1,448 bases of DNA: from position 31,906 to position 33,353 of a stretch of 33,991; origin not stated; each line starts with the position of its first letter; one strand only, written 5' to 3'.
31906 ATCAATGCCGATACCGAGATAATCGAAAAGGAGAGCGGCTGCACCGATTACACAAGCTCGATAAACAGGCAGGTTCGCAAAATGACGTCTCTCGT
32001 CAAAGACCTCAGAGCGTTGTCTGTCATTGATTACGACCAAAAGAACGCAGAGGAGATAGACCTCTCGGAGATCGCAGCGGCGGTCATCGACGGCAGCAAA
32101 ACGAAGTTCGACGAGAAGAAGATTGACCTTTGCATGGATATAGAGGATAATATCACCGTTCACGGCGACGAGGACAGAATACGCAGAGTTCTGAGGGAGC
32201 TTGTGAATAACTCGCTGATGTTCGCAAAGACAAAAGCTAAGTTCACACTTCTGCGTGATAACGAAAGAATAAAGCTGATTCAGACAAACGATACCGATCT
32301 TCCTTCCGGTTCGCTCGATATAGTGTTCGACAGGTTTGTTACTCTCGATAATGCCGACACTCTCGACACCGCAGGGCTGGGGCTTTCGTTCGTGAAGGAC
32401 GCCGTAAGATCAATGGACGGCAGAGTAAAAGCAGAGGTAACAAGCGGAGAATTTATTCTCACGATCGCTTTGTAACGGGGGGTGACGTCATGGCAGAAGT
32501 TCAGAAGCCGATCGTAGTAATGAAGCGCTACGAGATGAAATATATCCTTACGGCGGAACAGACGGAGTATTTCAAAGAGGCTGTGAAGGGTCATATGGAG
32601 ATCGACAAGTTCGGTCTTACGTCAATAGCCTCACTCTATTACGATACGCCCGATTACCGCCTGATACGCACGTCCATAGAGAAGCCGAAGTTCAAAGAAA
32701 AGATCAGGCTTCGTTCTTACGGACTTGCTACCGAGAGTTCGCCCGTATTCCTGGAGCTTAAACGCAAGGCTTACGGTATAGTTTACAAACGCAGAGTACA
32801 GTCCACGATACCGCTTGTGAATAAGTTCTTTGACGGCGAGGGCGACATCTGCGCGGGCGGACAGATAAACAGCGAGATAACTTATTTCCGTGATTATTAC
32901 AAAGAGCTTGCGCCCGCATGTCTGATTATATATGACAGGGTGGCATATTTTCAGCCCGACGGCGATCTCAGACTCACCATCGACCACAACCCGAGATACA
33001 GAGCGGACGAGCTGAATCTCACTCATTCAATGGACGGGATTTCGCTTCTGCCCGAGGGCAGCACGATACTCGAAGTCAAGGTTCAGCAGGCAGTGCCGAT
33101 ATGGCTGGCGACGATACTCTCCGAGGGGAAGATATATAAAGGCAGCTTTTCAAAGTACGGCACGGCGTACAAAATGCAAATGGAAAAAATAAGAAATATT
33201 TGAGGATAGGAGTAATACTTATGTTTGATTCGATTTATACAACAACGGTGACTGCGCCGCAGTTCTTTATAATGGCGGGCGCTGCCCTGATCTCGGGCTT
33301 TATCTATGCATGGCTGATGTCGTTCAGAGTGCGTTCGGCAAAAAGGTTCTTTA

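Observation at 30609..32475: Two-component pair in which both partners have lost their phosphotransfer residues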

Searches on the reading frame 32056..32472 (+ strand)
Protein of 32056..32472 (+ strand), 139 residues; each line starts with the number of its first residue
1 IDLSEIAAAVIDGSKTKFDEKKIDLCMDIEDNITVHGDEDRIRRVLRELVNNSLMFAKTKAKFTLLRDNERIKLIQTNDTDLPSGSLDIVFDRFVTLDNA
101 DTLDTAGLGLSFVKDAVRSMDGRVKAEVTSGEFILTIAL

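Call 36: search_solved_structures(query=window:32056-32472:+, max_evalue=0.01, show_alignments=5)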
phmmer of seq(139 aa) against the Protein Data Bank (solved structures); distinct sequences matched with E-value up to 0.01: 25.
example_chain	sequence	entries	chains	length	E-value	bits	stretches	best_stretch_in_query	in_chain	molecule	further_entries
8dvq_A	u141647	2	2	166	6.1e-09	39.6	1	30-129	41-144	Sensor protein VanS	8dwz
3sl2_A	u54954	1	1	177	6.1e-08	36.4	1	19-132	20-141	Sensor histidine kinase yycG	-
4i5s_A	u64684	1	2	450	7.7e-08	36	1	23-132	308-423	Putative histidine kinase CovS; VicK-like protein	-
6rh7_A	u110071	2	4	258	3e-07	34.1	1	31-130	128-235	Sensor histidine kinase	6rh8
6azr_A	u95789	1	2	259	3.1e-07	34.1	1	31-130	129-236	Sensor histidine kinase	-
5uht_A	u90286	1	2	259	3.2e-07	34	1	31-130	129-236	Sensor histidine kinase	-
3dge_A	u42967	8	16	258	3.2e-07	34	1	31-130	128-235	Sensor protein | Histidine kinase | Sensor histidine kinase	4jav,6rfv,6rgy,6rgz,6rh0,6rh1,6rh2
2c2a_A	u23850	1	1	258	3.3e-07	34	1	31-130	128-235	SENSOR HISTIDINE KINASE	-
4jas_A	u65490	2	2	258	3.3e-07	34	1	31-130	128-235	Histidine kinase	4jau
6paj_A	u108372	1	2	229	1e-06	32.4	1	7-131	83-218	Sensor protein SrrB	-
5c93_A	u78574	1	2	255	1.1e-06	32.4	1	33-131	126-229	Histidine kinase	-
4u7n_A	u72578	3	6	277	1.5e-06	31.9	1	33-131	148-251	Histidine protein kinase sensor protein | Histidine kinase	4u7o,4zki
8dx0_A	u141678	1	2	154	1.5e-05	28.7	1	18-135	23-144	Histidine kinase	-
8u4x_A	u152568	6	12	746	0.0002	25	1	20-130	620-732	histidine kinase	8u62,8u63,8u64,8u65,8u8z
7z8n_A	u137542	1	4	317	0.00029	24.5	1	20-132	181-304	Histidine kinase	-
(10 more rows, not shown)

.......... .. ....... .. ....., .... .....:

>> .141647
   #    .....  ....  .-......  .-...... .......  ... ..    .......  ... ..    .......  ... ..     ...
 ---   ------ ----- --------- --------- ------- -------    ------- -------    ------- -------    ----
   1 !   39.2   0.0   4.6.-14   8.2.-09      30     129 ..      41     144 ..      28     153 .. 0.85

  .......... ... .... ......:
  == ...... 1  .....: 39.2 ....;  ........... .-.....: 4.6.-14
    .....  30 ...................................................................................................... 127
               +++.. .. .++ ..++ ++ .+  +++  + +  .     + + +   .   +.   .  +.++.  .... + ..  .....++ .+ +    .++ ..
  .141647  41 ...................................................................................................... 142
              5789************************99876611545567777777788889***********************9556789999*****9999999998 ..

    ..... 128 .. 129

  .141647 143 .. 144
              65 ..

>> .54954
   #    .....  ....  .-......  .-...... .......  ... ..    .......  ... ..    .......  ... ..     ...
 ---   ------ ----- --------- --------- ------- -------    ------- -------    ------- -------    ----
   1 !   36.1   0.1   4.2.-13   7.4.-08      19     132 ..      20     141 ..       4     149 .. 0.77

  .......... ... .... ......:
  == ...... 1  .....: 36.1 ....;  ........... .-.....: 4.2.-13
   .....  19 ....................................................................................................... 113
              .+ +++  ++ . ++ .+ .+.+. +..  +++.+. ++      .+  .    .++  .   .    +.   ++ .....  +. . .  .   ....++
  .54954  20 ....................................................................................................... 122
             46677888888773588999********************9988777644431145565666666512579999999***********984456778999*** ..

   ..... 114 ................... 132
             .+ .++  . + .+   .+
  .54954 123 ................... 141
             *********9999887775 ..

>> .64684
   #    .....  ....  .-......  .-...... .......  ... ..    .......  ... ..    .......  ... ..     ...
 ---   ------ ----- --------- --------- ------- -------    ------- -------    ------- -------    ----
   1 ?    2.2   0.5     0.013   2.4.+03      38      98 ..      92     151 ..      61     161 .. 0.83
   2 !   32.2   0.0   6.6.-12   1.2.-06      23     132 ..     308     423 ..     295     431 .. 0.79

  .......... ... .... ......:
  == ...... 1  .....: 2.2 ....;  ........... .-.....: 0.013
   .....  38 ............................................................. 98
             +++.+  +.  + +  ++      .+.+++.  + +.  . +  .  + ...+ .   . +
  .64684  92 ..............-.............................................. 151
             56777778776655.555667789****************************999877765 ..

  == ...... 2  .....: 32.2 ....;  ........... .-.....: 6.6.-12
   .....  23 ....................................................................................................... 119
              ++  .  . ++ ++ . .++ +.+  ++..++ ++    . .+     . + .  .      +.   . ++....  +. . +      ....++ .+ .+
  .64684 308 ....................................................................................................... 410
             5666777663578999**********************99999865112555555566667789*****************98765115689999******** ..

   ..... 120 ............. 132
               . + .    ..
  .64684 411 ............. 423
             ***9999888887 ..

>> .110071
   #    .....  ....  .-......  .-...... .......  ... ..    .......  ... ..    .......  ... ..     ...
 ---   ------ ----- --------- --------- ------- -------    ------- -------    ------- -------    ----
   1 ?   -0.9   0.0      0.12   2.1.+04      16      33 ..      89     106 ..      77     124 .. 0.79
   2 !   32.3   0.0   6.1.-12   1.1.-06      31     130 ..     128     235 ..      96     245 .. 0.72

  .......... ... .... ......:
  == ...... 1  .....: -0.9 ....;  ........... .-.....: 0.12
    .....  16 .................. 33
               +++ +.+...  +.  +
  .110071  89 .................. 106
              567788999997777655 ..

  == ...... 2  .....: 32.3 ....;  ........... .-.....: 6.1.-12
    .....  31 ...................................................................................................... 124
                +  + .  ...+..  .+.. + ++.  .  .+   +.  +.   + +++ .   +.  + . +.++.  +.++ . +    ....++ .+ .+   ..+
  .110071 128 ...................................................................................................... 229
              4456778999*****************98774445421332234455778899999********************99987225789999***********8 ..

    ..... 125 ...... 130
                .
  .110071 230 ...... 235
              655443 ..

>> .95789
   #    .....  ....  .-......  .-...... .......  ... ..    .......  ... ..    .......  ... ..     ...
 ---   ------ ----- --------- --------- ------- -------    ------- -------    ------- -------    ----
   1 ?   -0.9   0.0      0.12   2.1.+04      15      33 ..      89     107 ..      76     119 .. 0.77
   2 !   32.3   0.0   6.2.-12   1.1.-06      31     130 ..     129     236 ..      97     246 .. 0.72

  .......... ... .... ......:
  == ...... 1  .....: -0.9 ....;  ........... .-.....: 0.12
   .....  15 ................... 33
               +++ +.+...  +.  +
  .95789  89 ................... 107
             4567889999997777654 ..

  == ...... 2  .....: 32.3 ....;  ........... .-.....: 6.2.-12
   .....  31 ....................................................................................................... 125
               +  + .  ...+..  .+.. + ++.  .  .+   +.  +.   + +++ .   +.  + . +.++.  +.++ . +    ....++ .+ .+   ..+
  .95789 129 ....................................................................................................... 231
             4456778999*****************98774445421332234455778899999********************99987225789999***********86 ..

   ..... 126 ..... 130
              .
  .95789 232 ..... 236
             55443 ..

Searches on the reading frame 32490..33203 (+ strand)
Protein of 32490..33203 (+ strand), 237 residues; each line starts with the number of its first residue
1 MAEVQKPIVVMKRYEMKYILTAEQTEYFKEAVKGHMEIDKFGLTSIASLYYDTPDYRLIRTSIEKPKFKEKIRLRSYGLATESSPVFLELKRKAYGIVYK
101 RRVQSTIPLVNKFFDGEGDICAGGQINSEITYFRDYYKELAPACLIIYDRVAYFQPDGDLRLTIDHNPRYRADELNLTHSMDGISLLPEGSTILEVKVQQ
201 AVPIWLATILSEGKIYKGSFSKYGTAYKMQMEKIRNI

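Call 3: search_protein_families(library=pfam, proteins=[window:32490-33203:+], max_evalue=1)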
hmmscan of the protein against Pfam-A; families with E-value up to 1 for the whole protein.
window:32490-33203:+ (237 aa): 2 families
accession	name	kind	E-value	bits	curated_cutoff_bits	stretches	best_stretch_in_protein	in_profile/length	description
PF09359.15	VTC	-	7.5e-40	137.4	23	1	12-228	1-232/235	VTC domain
PF25005.1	PSF2_N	-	0.049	14.1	27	1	179-211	20-52/60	PSF2 N-terminal domain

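Call 4: search_protein_families(library=ncbifam, proteins=[window:32490-33203:+], max_evalue=1)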
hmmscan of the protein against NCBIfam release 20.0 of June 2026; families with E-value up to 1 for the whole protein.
window:32490-33203:+ (237 aa): 0 families

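Call 84: search_solved_structures(query=window:32490-33200:+, max_evalue=1, show_alignments=2)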
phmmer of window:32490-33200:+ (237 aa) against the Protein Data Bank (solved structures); distinct sequences matched with E-value up to 1: 6.
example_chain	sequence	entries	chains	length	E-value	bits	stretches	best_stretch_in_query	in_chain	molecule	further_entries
2ymu_A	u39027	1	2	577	0.00059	22.7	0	178-208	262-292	WD-40 REPEAT PROTEIN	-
7bie_A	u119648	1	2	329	0.00073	22.4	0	179-205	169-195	nvWRAP-T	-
7big_A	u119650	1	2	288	0.0022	20.9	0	179-205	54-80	v13WRAP-T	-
7bif_A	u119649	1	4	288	0.0099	18.7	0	179-206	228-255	v22WRAP-T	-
7bid_A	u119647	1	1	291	0.013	18.4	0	179-206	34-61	v31WRAP-T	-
3g3o_A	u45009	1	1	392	0.72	12.6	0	137-169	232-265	Vacuolar transporter chaperone 2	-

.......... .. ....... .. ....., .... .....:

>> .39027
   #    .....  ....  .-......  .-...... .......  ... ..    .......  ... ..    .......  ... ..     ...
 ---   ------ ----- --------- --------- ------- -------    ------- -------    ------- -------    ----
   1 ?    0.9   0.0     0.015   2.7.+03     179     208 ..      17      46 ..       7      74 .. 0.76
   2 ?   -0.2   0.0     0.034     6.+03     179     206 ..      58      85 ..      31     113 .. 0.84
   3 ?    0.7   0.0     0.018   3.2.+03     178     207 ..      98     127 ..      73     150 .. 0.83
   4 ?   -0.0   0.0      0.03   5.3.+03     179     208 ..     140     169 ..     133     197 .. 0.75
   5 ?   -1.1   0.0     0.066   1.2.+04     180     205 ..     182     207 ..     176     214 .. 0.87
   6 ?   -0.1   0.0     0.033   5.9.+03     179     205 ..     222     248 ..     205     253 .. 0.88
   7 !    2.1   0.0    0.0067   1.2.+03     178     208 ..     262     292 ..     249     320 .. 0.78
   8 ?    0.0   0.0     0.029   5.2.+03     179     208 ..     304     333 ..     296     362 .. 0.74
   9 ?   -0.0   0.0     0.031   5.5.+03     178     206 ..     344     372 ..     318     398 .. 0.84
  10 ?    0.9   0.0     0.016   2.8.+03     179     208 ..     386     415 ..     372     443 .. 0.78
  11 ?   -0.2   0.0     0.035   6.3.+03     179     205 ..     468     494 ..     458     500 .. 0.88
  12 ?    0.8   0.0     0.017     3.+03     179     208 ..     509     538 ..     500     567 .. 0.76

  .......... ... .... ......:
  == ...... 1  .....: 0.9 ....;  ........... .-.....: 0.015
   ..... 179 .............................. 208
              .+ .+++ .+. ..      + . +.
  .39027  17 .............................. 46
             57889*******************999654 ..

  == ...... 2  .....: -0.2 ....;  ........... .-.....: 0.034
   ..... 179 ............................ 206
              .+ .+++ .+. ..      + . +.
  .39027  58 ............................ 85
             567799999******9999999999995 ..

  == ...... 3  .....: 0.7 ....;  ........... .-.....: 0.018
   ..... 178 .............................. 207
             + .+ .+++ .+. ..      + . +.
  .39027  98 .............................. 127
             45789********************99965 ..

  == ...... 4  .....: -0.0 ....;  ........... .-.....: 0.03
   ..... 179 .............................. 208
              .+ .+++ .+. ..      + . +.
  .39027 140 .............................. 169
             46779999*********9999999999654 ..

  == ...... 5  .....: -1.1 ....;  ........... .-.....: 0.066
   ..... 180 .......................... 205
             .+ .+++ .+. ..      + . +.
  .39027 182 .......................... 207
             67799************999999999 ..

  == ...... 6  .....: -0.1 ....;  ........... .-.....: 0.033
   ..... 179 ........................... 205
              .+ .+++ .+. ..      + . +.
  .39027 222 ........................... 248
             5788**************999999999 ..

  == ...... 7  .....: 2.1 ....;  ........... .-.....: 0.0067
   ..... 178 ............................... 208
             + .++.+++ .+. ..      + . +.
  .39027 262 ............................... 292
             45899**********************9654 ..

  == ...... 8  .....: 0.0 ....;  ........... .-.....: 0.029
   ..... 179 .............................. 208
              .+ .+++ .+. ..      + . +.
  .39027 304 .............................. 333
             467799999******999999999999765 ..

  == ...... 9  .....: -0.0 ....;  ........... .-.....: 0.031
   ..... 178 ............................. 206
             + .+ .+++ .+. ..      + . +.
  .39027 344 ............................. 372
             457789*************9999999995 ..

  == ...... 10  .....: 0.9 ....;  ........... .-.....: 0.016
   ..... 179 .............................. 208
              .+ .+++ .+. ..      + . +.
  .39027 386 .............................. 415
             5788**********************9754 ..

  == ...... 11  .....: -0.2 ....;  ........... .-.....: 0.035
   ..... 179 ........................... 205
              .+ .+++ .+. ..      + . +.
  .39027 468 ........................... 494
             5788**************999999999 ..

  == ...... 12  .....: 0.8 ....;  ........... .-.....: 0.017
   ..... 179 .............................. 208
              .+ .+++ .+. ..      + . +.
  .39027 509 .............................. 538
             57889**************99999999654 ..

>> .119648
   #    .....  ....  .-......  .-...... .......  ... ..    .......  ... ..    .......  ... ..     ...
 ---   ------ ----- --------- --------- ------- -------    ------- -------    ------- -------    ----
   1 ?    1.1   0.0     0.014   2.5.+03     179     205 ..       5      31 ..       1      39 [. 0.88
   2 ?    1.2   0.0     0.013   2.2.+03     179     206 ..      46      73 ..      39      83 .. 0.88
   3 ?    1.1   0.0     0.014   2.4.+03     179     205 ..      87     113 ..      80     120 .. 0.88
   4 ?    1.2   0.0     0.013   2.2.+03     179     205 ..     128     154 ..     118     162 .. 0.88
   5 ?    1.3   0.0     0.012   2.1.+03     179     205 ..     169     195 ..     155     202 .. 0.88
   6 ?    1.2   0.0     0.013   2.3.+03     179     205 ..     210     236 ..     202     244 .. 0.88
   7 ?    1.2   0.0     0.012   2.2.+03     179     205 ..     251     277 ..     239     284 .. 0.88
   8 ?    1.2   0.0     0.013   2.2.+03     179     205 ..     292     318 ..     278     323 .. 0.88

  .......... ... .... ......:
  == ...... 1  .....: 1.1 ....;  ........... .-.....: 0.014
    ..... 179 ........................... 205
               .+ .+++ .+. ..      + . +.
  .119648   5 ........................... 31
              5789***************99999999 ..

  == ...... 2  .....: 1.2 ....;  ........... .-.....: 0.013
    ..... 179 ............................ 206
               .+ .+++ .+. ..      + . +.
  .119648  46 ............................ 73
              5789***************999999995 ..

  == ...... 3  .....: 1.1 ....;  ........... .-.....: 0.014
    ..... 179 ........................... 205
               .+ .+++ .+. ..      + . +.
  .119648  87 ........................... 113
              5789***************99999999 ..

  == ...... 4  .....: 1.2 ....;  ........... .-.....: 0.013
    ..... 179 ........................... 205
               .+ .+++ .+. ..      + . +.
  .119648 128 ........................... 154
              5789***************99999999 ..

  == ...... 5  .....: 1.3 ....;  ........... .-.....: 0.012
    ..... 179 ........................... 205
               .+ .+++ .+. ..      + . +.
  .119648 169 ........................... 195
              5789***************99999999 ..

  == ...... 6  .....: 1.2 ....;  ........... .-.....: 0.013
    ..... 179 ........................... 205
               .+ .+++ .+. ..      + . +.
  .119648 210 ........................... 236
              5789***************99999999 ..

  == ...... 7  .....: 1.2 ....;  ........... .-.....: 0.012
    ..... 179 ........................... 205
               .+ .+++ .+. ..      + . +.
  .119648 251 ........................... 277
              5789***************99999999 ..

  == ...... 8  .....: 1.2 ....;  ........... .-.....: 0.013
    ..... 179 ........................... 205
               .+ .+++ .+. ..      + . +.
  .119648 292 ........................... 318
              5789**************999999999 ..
